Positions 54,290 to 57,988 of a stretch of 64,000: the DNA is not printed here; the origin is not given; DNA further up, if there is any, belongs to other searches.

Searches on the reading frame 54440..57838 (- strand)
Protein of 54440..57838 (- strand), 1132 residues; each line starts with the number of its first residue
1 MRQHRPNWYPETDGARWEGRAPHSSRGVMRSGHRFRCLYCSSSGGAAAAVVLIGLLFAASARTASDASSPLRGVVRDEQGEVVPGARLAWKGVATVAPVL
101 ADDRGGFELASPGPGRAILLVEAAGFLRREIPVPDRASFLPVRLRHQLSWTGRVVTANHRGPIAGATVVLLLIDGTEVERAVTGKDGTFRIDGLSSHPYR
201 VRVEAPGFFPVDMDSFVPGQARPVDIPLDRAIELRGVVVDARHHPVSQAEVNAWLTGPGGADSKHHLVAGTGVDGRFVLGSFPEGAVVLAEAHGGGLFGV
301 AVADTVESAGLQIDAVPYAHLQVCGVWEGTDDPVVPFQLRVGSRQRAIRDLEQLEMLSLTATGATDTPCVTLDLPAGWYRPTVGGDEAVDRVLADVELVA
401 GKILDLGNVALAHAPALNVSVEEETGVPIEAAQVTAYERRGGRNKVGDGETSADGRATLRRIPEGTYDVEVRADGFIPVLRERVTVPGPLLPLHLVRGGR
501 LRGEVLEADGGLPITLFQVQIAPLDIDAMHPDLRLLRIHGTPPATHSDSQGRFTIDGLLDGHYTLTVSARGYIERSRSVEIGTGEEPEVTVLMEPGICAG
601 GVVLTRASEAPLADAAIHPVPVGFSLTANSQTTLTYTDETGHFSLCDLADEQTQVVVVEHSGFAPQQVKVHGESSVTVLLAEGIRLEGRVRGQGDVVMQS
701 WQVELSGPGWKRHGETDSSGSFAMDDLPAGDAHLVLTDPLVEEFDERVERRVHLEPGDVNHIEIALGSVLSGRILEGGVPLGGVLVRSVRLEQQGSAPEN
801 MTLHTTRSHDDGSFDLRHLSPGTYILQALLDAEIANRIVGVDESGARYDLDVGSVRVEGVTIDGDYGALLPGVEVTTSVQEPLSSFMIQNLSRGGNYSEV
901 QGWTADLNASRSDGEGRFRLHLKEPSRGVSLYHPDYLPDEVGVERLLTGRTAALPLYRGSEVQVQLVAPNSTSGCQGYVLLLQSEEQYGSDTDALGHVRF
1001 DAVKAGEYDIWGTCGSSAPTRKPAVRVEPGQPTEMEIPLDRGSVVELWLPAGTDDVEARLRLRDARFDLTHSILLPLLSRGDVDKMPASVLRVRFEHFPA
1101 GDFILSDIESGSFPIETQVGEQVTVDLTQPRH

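Call 42: search_protein_families(library=pfam, proteins=[window:54440-57838:-], max_evalue=0.001)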
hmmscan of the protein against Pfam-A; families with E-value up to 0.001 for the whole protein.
window:54440-57838:- (1132 aa): 10 families
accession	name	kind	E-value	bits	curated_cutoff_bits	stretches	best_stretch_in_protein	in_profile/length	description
PF13620.12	CarboxypepD_reg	-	5.3e-73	241.8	32.3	6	151-228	3-81/82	Carboxypeptidase regulatory-like domain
PF13715.12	CarbopepD_reg_2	-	1.9e-35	121.2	32.2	3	538-595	21-78/88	CarboxypepD_reg-like domain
PF17210.9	SdrD_B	-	5.1e-15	56.1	29.7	0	161-207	22-68/112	SdrD B-like domain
PF14686.12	fn3_3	-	2.8e-14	53.1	24.4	1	545-586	29-72/75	Polysaccharide lyase family 4, domain II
PF09430.16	EMC7_beta-sandw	-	4e-14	53.3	26.6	0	805-828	22-45/122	ER membrane protein complex subunit 7, beta-sandwich domain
PF17802.7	SpaA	-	1.7e-13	50.9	23.1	0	421-469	8-56/91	Prealbumin-like fold domain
PF24025.1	Ig_DR_A0283-like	-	6.5e-06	26.8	27.1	0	954-1011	1-61/102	DR_A0283-like, Ig-like domain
PF08308.17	PEGA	-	6.5e-06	26.4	20.8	0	555-594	29-68/71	PEGA domain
PF10670.15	DUF4198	-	6.3e-05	23.6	34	0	743-829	123-206/209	Domain of unknown function (DUF4198)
PF23193.1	NOMO_3rd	-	6.4e-05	23.4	27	0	715-737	63-85/120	NOMO third transthyretin-like domain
